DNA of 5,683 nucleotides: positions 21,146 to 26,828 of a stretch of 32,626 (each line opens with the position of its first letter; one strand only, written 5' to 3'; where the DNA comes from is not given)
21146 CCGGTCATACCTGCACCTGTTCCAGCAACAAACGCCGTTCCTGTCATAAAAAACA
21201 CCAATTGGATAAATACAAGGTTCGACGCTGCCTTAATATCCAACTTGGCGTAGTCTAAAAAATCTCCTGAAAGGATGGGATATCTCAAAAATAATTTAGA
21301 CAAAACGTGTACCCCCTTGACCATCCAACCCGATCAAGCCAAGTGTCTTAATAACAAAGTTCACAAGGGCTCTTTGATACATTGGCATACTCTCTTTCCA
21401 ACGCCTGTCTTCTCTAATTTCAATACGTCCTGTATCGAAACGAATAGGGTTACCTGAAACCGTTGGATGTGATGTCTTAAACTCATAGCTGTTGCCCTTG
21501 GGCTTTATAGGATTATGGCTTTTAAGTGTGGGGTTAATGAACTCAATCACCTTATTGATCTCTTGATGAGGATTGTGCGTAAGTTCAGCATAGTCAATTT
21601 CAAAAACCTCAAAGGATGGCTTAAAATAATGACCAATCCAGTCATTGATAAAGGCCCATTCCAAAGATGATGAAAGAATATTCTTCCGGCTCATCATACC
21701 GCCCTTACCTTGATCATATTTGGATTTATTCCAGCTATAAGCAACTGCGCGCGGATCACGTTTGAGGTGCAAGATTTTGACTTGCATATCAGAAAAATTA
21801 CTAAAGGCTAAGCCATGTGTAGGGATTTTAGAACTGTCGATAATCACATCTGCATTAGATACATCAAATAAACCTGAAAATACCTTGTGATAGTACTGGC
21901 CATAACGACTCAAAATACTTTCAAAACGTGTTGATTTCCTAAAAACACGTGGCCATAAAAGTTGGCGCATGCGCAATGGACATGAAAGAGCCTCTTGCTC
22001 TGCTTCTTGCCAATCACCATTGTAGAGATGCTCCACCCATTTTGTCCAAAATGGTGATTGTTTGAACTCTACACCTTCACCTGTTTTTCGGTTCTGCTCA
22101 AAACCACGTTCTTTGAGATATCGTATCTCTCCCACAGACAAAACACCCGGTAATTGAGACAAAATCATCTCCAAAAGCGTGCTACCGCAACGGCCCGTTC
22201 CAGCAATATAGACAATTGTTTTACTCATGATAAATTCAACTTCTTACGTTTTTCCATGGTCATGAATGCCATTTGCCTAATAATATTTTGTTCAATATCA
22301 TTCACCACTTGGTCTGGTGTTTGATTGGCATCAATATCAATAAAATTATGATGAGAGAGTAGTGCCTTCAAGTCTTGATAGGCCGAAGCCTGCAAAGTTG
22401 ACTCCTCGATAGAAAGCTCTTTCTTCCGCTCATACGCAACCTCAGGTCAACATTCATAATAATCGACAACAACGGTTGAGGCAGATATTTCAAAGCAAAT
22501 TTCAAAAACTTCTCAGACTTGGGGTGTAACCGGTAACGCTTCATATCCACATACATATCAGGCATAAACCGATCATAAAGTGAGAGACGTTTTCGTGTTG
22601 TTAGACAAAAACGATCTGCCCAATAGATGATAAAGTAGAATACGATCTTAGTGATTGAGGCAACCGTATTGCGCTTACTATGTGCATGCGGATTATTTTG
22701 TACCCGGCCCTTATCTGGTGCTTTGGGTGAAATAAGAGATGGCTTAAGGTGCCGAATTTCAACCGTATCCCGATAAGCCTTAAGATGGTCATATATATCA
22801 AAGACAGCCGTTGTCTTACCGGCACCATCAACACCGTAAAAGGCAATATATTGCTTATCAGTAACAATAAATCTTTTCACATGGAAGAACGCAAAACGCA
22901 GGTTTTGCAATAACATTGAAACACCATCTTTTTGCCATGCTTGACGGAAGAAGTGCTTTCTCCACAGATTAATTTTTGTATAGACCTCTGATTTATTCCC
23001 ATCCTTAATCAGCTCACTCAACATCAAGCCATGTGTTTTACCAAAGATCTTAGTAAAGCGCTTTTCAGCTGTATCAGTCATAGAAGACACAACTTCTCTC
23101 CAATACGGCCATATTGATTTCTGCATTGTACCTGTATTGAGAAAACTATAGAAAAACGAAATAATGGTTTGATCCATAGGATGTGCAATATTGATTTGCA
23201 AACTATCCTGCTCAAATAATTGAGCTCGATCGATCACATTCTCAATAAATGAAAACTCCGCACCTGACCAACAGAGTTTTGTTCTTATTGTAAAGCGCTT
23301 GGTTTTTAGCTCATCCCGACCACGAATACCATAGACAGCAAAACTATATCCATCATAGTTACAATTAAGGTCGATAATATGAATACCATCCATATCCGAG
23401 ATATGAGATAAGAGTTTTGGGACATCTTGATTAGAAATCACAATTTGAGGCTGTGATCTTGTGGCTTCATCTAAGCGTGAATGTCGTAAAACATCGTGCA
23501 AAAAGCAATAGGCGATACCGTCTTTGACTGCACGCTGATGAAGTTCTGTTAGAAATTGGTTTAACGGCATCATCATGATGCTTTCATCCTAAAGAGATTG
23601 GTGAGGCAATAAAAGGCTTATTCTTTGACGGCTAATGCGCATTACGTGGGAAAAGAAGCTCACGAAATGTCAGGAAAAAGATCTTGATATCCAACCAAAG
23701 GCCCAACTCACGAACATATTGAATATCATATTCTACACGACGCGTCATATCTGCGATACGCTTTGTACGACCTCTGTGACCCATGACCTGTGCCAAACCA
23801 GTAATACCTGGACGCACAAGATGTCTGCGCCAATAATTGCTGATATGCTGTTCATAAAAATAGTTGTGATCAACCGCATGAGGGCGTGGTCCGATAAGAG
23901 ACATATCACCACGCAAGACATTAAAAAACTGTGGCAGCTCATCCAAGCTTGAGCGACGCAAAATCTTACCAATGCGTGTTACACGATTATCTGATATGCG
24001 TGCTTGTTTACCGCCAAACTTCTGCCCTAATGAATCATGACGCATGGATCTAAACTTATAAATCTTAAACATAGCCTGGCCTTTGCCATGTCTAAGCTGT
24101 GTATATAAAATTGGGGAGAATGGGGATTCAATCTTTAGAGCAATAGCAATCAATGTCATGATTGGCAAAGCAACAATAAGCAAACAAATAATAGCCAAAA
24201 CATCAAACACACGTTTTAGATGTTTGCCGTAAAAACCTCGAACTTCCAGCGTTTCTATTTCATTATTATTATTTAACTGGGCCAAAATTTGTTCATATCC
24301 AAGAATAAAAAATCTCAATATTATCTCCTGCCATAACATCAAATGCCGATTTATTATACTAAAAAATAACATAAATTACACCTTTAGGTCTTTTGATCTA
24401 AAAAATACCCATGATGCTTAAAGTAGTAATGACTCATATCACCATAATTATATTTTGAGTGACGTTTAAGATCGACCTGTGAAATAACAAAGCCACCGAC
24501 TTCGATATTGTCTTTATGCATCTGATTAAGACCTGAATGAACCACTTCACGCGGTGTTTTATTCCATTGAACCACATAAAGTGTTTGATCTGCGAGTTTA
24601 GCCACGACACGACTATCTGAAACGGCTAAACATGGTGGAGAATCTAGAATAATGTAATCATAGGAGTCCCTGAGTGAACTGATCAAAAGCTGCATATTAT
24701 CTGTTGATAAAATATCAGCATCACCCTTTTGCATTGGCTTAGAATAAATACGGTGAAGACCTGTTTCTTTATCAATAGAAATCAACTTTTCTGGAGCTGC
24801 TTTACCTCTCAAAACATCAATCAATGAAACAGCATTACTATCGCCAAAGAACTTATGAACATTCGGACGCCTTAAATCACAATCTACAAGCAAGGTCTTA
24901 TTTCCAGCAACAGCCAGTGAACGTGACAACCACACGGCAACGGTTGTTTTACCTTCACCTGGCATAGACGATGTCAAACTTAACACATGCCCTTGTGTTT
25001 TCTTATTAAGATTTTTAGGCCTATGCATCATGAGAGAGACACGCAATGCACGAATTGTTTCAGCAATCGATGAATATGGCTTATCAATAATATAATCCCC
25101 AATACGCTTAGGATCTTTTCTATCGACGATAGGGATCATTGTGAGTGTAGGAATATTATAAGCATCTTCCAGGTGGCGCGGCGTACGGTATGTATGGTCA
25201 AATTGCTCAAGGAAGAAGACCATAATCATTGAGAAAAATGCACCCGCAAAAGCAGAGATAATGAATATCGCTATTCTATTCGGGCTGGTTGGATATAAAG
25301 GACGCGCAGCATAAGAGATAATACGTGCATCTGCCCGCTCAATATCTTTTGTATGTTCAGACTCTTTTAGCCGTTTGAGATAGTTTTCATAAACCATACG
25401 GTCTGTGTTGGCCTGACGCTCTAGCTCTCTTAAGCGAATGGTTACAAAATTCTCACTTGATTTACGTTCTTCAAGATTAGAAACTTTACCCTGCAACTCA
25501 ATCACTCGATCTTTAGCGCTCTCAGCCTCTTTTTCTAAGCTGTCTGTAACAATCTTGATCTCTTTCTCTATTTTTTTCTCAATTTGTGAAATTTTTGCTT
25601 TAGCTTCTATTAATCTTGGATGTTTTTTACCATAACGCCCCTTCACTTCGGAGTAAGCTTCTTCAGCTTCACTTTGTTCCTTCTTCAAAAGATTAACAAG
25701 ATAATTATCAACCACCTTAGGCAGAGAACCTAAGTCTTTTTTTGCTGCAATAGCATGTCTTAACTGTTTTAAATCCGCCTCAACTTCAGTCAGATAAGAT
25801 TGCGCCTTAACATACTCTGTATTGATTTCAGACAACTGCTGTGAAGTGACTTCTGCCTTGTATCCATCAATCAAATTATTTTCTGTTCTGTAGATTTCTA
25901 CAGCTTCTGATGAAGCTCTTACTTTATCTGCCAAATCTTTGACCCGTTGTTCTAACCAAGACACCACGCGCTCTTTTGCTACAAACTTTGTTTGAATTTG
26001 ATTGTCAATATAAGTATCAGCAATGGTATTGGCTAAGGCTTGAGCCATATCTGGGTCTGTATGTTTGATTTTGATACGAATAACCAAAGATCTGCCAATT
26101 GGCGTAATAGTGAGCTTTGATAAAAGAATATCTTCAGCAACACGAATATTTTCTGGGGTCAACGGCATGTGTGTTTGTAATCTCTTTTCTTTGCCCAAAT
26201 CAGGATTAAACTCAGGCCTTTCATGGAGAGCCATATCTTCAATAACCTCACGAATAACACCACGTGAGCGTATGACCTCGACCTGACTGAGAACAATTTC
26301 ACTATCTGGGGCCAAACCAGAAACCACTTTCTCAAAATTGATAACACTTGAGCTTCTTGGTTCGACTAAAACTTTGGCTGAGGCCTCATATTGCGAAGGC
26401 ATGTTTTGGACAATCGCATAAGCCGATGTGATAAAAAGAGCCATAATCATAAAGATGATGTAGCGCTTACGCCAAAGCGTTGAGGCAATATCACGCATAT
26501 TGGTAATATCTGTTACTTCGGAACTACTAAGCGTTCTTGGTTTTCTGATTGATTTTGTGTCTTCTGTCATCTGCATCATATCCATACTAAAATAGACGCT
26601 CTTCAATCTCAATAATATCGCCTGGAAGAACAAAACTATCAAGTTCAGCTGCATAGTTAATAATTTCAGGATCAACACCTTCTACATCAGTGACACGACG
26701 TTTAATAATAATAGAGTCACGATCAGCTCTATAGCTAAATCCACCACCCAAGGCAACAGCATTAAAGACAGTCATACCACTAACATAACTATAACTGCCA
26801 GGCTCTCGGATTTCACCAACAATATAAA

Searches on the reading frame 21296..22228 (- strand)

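Call 9: search_protein_families(library=pfam, proteins=[window:21296-22228:-], max_evalue=0.001)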
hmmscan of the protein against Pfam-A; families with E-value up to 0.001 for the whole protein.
window:21296-22228:- (310 aa): 2 families
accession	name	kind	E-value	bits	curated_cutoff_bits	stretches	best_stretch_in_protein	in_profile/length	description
PF00685.33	Sulfotransfer_1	-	7.9e-12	45.6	22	1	6-236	4-184/255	Sulfotransferase domain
PF13469.12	Sulfotransfer_3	-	4.9e-09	37.2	27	1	6-232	2-211/216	Sulfotransferase family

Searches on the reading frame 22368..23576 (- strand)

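Call 9: search_protein_families(library=pfam, proteins=[window:22368-23576:-], max_evalue=0.001)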
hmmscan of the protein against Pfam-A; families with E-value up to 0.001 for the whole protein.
window:22368-23576:- (402 aa): 0 families

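Call 28: search_protein_families(library=phrogs, proteins=[window:22368-23576:-], max_evalue=0.1)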
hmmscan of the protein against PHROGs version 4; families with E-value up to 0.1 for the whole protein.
window:22368-23576:- (402 aa): 1 family
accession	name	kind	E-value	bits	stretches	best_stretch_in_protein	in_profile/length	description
phrog_761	-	other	0.00079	20.2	1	241-340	19-110/362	thymidylate kinase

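Call 70: search_protein_families(library=padloc, proteins=[window:22368-23576:-], max_evalue=0.1)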
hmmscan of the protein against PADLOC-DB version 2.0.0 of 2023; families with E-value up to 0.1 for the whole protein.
window:22368-23576:- (402 aa): 0 families

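Call 81: search_protein_families(library=ncbifam, proteins=[window:22368-23576:-], max_evalue=0.00001)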
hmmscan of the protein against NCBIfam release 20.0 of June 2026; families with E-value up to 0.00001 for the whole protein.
window:22368-23576:- (402 aa): 0 families

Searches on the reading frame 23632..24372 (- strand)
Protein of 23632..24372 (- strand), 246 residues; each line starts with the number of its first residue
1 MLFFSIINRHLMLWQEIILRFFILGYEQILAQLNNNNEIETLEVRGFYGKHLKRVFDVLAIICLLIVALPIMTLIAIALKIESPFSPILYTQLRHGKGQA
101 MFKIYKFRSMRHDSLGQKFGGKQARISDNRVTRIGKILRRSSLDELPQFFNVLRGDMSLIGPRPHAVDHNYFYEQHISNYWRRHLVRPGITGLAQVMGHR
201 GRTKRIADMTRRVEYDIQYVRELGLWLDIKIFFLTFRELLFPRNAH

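Call 9: search_protein_families(library=pfam, proteins=[window:23632-24372:-], max_evalue=0.001)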
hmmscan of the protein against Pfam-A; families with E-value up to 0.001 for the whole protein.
window:23632-24372:- (246 aa): 1 family
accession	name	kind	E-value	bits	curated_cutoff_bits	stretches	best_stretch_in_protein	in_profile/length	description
PF02397.22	Bac_transf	-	1.3e-62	211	27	1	53-240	1-178/179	Bacterial sugar transferase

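Call 81: search_protein_families(library=ncbifam, proteins=[window:23632-24372:-], max_evalue=0.00001)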
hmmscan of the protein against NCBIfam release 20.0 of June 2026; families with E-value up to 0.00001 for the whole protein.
window:23632-24372:- (246 aa): 10 families
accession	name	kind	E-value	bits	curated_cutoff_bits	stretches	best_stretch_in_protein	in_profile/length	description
TIGR03023.1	WcaJ_sugtrans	equivalog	3e-86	290.5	410.75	1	42-245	253-452/453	undecaprenyl-phosphate glucose phosphotransferase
TIGR03025.1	EPS_sugtrans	subfamily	2.7e-83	280.6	295.55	1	49-245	254-444/445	exopolysaccharide biosynthesis polyprenyl glycosylphosphotransferase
NF007518.0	PRK10124.1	equivalog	3.8e-61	207.2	684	1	50-236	271-454/464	undecaprenyl-phosphate glucose phosphotransferase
TIGR03013.1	EpsB_2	subfamily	1.1e-58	199.4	393.35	1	48-244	250-441/443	TIGR03013 family XrtA/PEP-CTERM system glycosyltransferase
NF050817.1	PolSacchBiosHfsE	equivalog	1.8e-53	181.9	750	1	51-243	270-463/467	polysaccharide biosynthesis protein HfsE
TIGR03022.1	WbaP_sugtrans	subfamily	9e-50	170.2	403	1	50-238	256-448/456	undecaprenyl-phosphate galactose phosphotransferase WbaP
NF052601.1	undeca_RfbP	equivalog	3.9e-45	154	330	1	34-244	26-240/244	undecaprenyl-phosphate galactose phosphotransferase family protein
NF011751.0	PRK15204.1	equivalog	2.6e-33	115.4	907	1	22-239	256-469/476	undecaprenyl-phosphate galactose phosphotransferase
NF041877.1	EPS_EpsZ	equivalog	3.3e-29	101.8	800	1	52-235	265-448/459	exopolysaccharide biosynthesis polyisoprenyl-phosphate hexose-1-phosphate transferase EpsZ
NF045514.1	glycotran_HepC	equivalog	2.5e-24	85.8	140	1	50-167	114-214/220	heterocyst development glycosyltransferase HepC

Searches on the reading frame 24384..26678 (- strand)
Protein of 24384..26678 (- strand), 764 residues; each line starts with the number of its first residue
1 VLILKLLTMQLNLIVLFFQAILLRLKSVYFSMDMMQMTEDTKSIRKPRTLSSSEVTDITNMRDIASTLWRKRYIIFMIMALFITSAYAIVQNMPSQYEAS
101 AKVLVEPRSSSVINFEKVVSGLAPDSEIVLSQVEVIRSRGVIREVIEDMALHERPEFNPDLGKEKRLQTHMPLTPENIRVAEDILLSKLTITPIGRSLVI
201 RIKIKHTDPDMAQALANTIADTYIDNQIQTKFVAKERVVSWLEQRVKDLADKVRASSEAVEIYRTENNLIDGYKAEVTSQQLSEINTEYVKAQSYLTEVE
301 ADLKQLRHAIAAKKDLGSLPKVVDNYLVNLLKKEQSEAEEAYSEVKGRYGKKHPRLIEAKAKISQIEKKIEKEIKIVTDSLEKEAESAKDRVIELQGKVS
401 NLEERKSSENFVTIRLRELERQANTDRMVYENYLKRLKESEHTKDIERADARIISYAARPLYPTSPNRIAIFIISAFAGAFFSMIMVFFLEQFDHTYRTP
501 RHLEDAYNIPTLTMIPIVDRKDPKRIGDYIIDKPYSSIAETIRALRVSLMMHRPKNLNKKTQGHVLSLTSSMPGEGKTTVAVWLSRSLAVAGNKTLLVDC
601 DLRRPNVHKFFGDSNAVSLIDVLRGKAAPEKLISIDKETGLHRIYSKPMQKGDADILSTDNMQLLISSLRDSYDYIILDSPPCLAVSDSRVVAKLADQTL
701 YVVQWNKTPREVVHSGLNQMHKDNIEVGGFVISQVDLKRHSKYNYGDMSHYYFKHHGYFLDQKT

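Call 9: search_protein_families(library=pfam, proteins=[window:24384-26678:-], max_evalue=0.001)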
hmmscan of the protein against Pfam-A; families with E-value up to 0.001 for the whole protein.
window:24384-26678:- (764 aa): 6 families
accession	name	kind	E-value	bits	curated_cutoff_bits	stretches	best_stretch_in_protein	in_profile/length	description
PF13614.12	AAA_31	-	1.8e-12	48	27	1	565-706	3-150/177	AAA domain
PF02706.20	Wzz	-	2.4e-10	41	25.5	1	61-148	5-90/91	Chain length determinant protein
PF13807.11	GNVR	-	1.5e-09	38.1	27.7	1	418-489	8-79/82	G-rich domain on putative tyrosine kinase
PF01656.29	CbiA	-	6.8e-08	33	25.4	1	570-745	5-93/125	CobQ/CobB/MinD/ParA nucleotide binding domain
PF09140.17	MipZ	-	1.8e-06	27.9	20.7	1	566-698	3-124/262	ATPase MipZ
PF10609.15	ParA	-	4.3e-06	26.8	27.1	1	564-731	4-171/246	NUBPL iron-transfer P-loop NTPase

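Call 81: search_protein_families(library=ncbifam, proteins=[window:24384-26678:-], max_evalue=0.00001)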
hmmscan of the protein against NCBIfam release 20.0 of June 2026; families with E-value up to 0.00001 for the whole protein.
window:24384-26678:- (764 aa): 15 families
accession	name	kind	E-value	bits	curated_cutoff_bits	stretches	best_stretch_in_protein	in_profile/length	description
TIGR01005.1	eps_transp_fam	subfamily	8.2e-88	295.4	411.7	2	66-521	11-483/754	exopolysaccharide transport protein family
TIGR03017.1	EpsF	equivalog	5.1e-48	163.9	422.75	1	60-515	2-443/444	chain length determinant protein EpsF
NF007350.0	PRK09841.1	equivalog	1.7e-41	142.2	1248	1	402-752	358-719/726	tyrosine-protein kinase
NF008568.0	PRK11519.1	equivalog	4e-36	124.5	1068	1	390-751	353-714/720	tyrosine-protein kinase Wzc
TIGR03007.1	pepcterm_ChnLen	equivalog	2e-33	115.4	278.85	1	62-525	4-470/498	XrtA system polysaccharide chain length determinant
TIGR01007.1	eps_fam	subfamily_domain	1.5e-31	109.5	108.05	1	560-746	14-201/204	polysaccharide biosynthesis tyrosine autokinase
TIGR03018.1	pepcterm_TyrKin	hypoth_equivalog_domain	2.8e-31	108.5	230.65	1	532-725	5-201/207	XrtA-associated tyrosine autokinase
TIGR03029.1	EpsG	equivalog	1.2e-22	80.4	313.8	1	533-732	78-272/274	chain length determinant protein tyrosine kinase EpsG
TIGR01006.1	polys_exp_MPA1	subfamily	1e-15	57.8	296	1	446-519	151-225/226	CspC family polysaccharide chain length determinant protein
TIGR01968.1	minD_bact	equivalog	4.3e-15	55.8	212.9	1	564-703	2-141/261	septum site-determining protein MinD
TIGR01969.1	minD_arch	subfamily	2.2e-10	40.1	201.75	1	565-703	2-138/251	cell division ATPase MinD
NF041546.1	ParA_partition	equivalog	2.6e-07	30.4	180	0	570-601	6-37/203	ParA family partition ATPase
NF008079.0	PRK10818.1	equivalog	4.6e-07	29.4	508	1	565-685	4-126/270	septum site-determining protein MinD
TIGR01010.1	BexC_CtrB_KpsE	subfamily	7.2e-07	28.6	437.5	1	197-338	130-273/362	polysaccharide export inner-membrane protein, BexC/CtrB/KpsE family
NF047398.1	AAA_KGGVGR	domain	4.7e-06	27.1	90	0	567-628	6-70/190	KGGVGR-motif variant AAA ATPase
